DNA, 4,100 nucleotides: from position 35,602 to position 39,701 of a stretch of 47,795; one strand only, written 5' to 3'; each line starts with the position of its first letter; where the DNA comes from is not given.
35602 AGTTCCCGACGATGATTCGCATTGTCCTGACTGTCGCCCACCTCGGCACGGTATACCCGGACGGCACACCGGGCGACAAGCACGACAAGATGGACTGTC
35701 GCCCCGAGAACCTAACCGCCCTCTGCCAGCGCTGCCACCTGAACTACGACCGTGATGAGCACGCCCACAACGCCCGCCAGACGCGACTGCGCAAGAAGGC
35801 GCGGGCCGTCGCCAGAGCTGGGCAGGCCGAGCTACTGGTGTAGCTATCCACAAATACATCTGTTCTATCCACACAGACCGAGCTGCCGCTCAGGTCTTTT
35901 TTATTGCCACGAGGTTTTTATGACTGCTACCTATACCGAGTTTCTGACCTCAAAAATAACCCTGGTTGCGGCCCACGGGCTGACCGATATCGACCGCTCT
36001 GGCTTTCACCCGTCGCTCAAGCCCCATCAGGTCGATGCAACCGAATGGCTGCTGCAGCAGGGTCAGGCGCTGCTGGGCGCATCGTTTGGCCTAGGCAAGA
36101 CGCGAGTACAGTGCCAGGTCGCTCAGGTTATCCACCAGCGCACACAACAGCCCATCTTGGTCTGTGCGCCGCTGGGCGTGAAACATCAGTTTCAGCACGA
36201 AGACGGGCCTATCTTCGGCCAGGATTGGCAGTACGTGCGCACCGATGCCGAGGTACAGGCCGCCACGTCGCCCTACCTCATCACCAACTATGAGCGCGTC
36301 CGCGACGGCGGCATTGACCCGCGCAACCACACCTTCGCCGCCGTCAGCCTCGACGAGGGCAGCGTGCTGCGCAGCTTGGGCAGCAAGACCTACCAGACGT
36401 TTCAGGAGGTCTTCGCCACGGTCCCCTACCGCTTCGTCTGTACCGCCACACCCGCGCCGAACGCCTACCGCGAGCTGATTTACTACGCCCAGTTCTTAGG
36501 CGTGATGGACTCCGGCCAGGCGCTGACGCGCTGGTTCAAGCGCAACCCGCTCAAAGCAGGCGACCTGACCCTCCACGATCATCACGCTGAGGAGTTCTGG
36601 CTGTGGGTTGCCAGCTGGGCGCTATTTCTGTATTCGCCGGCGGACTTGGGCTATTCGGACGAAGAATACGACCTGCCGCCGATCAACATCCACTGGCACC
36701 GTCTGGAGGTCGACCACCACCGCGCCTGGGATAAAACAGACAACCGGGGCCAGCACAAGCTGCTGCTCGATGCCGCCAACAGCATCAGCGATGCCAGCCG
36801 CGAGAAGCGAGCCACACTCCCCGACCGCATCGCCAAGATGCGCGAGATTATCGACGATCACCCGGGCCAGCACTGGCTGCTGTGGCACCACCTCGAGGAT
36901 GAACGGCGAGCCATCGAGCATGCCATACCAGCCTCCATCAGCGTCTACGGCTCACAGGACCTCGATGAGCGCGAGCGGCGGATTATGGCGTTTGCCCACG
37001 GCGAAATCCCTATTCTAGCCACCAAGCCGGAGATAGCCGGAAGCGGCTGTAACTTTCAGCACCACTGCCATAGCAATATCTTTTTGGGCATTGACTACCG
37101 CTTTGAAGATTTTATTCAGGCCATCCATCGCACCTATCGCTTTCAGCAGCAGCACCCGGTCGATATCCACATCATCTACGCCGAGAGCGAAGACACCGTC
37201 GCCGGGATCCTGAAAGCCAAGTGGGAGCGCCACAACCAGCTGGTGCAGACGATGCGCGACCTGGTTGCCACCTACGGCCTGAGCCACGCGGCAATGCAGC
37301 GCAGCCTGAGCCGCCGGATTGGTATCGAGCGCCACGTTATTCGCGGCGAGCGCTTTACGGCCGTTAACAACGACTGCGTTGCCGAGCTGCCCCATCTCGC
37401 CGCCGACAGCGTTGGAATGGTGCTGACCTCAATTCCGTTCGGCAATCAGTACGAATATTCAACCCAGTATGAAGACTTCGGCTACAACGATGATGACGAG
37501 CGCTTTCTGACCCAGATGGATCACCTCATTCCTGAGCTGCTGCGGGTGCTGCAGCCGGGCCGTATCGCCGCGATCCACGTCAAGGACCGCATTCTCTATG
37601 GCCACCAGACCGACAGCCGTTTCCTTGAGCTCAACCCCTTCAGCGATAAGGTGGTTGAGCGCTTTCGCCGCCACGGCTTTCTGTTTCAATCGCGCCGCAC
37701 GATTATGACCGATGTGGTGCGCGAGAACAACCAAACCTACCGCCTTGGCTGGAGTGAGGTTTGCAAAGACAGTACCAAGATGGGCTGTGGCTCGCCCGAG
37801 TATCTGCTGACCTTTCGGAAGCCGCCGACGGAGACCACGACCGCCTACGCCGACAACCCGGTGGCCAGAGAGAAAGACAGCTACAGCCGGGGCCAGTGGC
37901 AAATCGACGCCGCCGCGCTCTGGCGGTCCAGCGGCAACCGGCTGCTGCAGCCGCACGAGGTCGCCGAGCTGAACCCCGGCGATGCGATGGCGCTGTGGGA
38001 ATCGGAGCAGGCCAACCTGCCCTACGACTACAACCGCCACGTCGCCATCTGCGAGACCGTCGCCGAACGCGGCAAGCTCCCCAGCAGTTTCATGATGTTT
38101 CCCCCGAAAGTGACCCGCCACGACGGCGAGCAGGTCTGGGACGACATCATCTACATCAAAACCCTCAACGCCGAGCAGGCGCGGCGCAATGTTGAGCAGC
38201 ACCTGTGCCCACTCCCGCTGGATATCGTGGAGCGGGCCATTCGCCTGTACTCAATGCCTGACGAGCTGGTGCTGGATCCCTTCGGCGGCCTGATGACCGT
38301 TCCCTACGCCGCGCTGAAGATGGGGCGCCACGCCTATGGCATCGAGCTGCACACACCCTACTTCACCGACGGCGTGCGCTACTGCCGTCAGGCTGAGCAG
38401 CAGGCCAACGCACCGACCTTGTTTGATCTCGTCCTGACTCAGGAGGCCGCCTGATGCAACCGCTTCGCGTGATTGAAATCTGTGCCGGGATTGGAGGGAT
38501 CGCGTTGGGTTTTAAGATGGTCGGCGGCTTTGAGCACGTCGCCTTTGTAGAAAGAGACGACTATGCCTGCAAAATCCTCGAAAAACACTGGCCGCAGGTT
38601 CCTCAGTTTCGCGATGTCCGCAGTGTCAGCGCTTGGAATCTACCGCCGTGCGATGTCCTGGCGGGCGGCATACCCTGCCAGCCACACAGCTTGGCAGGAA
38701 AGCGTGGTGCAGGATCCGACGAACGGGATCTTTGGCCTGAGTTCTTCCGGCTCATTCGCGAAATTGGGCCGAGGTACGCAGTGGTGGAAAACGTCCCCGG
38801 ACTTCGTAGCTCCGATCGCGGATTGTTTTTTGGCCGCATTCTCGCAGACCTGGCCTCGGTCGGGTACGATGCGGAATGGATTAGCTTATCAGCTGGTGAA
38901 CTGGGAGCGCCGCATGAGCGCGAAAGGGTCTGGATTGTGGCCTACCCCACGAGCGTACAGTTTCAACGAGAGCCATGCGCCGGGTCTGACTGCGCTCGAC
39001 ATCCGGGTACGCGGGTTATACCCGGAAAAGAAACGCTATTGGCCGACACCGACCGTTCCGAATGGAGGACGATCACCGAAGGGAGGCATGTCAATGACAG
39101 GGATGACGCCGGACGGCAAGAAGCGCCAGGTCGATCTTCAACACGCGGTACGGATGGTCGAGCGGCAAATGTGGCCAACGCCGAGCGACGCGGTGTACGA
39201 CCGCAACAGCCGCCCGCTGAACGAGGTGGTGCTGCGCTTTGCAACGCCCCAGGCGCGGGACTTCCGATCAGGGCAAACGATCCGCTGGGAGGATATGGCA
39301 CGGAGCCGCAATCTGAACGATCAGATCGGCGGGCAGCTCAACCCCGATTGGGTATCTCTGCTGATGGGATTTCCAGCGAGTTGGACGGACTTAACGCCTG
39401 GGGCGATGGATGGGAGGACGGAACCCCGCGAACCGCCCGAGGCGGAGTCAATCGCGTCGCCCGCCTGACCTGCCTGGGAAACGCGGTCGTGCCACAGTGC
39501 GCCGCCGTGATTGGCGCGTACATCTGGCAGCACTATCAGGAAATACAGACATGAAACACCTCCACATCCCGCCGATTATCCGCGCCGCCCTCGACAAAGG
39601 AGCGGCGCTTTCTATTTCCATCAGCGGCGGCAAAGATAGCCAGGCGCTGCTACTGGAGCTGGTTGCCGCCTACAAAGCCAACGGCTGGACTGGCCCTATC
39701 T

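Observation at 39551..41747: Coupled PP-loop ATPase, VRR-NUC and DpdA-like transglycosylase without preQ0 synthesis genes: candidate new DNA base-exchange module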

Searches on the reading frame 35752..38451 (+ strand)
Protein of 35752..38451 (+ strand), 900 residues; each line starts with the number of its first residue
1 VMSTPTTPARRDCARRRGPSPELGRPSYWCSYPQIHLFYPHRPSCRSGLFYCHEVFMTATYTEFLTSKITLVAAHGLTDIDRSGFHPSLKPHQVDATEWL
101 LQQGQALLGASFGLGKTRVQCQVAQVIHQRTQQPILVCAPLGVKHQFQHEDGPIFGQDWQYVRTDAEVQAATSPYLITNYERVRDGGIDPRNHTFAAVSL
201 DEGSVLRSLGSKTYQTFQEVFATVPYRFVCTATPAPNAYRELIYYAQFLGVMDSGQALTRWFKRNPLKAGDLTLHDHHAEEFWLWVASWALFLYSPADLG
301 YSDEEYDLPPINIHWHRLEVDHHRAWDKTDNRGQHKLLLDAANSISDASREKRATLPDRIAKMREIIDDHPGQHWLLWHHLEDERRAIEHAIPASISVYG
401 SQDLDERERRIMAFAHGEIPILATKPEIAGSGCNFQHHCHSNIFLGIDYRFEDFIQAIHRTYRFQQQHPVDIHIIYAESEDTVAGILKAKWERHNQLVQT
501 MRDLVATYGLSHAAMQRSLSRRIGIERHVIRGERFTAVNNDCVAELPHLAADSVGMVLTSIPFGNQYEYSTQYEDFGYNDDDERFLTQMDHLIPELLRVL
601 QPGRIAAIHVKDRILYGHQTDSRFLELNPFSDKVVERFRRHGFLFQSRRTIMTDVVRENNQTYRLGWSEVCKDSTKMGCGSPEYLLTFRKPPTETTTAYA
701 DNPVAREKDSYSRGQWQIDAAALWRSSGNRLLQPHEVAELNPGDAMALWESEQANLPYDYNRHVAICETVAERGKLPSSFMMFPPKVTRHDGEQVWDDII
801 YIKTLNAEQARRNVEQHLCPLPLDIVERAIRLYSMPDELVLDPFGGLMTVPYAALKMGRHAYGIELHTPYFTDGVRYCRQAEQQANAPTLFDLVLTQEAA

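Call 7: search_protein_families(library=pfam, proteins=[window:35752-38451:+], max_evalue=0.01)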
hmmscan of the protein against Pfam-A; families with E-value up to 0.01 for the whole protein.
window:35752-38451:+ (900 aa): 3 families
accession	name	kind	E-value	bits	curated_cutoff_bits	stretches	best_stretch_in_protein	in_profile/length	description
PF01555.25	N6_N4_Mtase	-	8.5e-18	65.5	26.7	1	555-871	2-216/221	DNA methylase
PF00176.29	SNF2-rel_dom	-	2.1e-06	27.5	24.9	1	92-263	1-190/290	SNF2-related domain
PF00271.37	Helicase_C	-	0.00072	20.2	23.5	1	396-464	43-109/110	Helicase conserved C-terminal domain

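Call 11: search_protein_families(library=padloc, proteins=[window:35752-38451:+], max_evalue=1)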
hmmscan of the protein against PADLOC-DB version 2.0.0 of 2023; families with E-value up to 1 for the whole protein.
window:35752-38451:+ (900 aa): 49 families (the best 25 are shown)
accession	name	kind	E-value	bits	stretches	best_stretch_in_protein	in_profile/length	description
PDLC03353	MTase_II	-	4.7e-19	66.9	2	809-871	182-243/260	Type II methyltransferase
PDLC03350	MTase_II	-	5.9e-16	56.8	2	804-871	223-288/312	Type II methyltransferase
PDLC03387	MTase_II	-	4.9e-13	46.9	2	816-871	213-268/289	Type II methyltransferase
PDLC03371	MTase_II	-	1.3e-12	45.8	2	791-877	168-251/260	Type II methyltransferase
PDLC03299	MTase_II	-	1.6e-12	45.5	2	811-879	190-258/296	Type II methyltransferase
PDLC03265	MTase_II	-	1.3e-11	42.5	2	795-874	245-324/333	Type II methyltransferase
PDLC03259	MTase_II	-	6.7e-10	36.4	2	540-728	9-188/423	Type II methyltransferase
PDLC03246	MTase_II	-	2.7e-09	34.6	2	810-868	299-356/376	Type II methyltransferase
PDLC03283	MTase_II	-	5.5e-09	33.7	1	795-868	191-261/352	Type II methyltransferase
PDLC03229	MTase_II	-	2.1e-08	31.3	1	808-885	331-408/436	Type II methyltransferase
PDLC03228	MTase_II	-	1.6e-07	29.4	1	822-876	149-203/227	Type II methyltransferase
PDLC03320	MTase_II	-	1.6e-07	28.8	1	802-872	200-268/289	Type II methyltransferase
PDLC03238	MTase_II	-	5e-07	27.1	2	794-867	287-354/428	Type II methyltransferase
PDLC03276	MTase_II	-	1.9e-06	25.4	2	814-872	336-394/404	Type II methyltransferase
PDLC03351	MTase_II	-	1.9e-06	25.3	2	825-868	135-178/348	Type II methyltransferase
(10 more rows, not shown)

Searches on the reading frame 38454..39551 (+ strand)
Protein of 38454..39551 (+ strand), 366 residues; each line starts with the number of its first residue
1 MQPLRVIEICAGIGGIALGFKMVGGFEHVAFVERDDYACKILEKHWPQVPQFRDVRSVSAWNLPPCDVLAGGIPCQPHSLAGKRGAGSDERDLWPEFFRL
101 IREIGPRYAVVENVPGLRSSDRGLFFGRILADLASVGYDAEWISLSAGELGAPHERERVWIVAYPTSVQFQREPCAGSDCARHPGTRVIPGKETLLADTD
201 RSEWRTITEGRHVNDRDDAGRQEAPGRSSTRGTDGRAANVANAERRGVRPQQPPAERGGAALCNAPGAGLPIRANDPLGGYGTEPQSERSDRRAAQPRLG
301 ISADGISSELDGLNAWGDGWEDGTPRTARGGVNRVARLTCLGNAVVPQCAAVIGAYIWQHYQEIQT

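Call 7: search_protein_families(library=pfam, proteins=[window:38454-39551:+], max_evalue=0.01)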
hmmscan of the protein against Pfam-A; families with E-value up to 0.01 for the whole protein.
window:38454-39551:+ (366 aa): 1 family
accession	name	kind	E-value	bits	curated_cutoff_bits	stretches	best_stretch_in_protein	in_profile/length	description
PF00145.23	DNA_methylase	-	1.1e-44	153.6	22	1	5-167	2-164/324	C-5 cytosine-specific DNA methylase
